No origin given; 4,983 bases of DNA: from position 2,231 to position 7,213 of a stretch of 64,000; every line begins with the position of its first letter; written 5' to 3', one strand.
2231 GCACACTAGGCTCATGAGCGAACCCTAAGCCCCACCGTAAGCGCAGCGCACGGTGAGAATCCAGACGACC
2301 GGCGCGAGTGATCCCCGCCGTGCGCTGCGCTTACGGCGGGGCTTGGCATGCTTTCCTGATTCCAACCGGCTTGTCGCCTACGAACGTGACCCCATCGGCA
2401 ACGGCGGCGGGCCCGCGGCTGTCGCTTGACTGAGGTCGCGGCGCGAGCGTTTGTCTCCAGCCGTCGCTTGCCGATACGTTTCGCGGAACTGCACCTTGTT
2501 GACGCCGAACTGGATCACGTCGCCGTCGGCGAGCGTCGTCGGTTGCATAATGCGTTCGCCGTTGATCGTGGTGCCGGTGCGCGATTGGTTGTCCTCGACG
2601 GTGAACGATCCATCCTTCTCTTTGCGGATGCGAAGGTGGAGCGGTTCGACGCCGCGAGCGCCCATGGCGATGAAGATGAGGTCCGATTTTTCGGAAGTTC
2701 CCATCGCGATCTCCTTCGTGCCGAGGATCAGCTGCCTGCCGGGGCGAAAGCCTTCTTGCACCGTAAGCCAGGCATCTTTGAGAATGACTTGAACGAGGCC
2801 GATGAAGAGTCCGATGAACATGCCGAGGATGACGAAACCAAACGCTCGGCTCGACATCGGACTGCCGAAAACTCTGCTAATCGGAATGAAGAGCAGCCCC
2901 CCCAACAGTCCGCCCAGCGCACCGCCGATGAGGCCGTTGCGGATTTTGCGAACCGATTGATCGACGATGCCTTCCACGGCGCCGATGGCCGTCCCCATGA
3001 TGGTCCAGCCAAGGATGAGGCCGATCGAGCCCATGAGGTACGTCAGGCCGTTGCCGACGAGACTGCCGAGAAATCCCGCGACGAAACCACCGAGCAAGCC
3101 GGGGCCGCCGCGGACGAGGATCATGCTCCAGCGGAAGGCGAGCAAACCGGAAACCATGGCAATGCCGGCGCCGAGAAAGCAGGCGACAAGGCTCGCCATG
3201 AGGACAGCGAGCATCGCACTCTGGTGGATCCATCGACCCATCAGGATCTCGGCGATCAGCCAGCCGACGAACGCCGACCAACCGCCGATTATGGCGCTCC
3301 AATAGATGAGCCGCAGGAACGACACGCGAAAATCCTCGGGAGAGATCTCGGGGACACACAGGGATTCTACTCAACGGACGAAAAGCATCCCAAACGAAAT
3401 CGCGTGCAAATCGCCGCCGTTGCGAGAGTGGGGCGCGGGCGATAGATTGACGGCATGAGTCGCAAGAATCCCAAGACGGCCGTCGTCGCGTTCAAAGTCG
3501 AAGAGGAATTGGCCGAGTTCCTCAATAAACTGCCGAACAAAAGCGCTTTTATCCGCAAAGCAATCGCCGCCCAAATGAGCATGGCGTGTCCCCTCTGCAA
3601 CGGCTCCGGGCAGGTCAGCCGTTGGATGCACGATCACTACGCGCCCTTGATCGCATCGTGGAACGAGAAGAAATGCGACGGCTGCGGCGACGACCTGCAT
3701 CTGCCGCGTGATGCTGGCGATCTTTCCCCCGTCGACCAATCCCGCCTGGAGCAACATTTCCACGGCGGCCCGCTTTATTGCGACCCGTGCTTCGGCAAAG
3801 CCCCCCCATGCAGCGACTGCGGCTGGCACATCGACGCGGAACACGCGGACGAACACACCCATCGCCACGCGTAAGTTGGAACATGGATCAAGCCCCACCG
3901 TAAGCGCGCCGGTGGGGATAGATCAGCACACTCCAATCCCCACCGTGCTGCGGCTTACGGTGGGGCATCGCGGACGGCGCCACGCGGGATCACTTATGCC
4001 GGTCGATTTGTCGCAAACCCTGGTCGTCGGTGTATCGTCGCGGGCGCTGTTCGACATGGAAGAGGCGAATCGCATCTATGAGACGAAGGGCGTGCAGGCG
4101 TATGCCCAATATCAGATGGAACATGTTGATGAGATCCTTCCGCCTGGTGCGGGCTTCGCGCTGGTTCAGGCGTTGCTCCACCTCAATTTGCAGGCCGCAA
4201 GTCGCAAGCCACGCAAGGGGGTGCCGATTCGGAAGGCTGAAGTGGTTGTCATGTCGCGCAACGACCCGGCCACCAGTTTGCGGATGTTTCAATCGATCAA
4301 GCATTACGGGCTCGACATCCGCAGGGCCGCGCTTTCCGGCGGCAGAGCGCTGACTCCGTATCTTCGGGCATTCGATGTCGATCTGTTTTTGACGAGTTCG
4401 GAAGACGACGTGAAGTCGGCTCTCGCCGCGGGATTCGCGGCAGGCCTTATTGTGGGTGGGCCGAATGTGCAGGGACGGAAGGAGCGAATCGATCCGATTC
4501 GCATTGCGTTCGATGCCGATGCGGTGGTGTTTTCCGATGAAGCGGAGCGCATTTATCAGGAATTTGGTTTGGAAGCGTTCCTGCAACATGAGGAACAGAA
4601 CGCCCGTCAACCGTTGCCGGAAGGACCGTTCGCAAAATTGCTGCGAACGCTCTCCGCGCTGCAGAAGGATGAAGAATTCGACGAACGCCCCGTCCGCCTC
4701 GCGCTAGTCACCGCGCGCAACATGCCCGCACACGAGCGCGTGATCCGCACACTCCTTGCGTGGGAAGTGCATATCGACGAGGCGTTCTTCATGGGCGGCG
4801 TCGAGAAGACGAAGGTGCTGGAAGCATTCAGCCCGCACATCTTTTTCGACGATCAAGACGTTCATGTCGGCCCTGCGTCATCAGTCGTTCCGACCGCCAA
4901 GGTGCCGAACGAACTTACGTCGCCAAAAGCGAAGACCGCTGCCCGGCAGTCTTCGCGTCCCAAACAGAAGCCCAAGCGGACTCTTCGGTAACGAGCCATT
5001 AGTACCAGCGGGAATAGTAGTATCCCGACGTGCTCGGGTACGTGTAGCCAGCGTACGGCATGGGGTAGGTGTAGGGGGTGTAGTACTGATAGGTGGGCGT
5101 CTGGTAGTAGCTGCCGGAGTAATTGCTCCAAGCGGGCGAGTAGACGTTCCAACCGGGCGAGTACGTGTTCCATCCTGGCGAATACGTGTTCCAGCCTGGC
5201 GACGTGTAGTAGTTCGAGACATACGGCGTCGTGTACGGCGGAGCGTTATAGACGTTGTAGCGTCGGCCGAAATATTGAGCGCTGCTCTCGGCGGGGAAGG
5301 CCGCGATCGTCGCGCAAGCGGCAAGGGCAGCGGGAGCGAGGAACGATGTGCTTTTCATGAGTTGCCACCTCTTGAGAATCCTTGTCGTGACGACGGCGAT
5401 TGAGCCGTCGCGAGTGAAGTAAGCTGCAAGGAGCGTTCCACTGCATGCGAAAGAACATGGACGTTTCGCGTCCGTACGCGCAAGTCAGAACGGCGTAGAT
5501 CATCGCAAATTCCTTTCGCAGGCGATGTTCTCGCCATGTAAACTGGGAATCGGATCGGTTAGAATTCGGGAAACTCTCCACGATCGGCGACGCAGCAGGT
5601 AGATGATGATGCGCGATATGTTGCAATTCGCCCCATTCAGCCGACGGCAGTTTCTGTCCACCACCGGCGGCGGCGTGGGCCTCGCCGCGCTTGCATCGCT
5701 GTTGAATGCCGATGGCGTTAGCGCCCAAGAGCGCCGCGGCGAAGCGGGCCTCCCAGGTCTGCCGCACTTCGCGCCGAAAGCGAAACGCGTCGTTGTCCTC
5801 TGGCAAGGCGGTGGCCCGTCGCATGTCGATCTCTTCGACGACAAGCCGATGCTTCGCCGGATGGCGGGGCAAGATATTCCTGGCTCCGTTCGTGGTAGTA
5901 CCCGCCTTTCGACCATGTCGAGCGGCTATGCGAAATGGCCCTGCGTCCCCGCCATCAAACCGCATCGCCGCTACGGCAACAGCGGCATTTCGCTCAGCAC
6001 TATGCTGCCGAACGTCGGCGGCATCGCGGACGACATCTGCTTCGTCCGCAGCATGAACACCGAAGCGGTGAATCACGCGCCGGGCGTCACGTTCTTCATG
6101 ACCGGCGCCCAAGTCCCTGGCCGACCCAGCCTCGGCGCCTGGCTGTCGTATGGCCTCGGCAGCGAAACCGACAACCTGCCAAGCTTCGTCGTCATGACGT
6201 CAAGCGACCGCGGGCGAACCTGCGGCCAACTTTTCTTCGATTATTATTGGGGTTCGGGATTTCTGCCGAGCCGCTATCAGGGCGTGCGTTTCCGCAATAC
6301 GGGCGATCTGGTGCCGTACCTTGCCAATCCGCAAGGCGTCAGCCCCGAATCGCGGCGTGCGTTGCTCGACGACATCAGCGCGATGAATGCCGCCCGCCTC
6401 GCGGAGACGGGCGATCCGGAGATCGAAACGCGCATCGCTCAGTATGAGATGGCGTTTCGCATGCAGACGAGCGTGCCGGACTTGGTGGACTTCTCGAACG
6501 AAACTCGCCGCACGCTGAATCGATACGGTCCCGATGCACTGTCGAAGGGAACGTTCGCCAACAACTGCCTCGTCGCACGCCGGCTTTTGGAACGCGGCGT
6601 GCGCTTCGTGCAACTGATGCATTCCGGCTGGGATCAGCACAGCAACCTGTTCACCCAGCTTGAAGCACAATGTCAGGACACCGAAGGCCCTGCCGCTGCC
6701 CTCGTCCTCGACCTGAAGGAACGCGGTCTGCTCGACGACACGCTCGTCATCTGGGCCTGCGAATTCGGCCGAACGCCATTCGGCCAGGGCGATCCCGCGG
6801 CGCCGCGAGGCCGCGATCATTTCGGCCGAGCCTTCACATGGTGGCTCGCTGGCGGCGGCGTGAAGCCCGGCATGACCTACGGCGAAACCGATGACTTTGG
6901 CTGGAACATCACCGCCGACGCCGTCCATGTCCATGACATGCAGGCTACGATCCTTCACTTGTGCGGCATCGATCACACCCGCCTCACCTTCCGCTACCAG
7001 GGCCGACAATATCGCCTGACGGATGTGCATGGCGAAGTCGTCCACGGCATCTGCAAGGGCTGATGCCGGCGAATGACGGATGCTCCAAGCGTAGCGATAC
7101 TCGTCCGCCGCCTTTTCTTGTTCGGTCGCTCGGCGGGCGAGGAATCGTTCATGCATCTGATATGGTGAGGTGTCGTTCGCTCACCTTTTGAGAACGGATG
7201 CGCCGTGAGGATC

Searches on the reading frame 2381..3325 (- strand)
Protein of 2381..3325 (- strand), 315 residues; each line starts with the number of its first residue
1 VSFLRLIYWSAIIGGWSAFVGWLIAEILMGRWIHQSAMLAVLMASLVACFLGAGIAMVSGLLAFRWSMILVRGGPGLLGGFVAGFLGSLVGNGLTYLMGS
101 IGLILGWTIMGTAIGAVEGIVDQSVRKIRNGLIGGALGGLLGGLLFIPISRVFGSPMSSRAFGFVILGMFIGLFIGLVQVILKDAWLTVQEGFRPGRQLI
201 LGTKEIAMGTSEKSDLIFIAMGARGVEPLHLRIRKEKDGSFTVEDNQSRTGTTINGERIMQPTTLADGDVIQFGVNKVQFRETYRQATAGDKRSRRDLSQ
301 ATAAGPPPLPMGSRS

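Call 20: search_protein_families(library=pfam, proteins=[window:2381-3325:-], max_evalue=0.001)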
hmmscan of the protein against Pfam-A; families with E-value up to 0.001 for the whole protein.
window:2381-3325:- (315 aa): 2 families
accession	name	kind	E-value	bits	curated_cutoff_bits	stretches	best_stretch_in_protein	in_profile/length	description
PF00498.31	FHA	-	4.8e-13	49.8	20.7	1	209-274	4-67/67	FHA domain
PF16697.10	Yop-YscD_cpl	-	7.4e-08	33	33.2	1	191-282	4-92/94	Inner membrane component of T3SS, cytoplasmic domain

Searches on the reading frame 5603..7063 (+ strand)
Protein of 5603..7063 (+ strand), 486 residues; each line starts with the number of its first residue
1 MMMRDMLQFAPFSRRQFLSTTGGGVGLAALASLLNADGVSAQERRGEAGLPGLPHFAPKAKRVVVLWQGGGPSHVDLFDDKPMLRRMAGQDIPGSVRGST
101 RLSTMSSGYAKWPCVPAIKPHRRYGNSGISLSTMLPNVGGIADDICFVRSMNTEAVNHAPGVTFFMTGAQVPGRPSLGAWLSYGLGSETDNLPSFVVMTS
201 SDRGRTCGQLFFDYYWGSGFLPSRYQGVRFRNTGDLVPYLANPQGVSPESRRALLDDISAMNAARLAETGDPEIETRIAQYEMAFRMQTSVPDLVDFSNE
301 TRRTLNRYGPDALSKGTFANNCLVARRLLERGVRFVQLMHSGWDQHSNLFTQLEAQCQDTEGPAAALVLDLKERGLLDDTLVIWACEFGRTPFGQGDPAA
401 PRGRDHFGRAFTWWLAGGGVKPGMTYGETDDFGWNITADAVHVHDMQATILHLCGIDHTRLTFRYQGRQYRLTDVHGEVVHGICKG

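Call 9: find_encoding_contigs(protein=window:5603-7063:+, flank=10000, max_places=4)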
Protein window:5603-7063:+ (486 aa): no gene with exactly this product is on record in the collection.

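Call 20: search_protein_families(library=pfam, proteins=[window:5603-7060:+], max_evalue=0.001)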
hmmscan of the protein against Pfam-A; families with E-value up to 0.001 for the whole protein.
window:5603-7060:+ (486 aa): 1 family
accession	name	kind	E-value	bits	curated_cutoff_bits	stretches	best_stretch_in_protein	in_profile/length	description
PF07394.17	DUF1501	-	2.5e-144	481.7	27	1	60-483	1-389/390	Protein of unknown function (DUF1501)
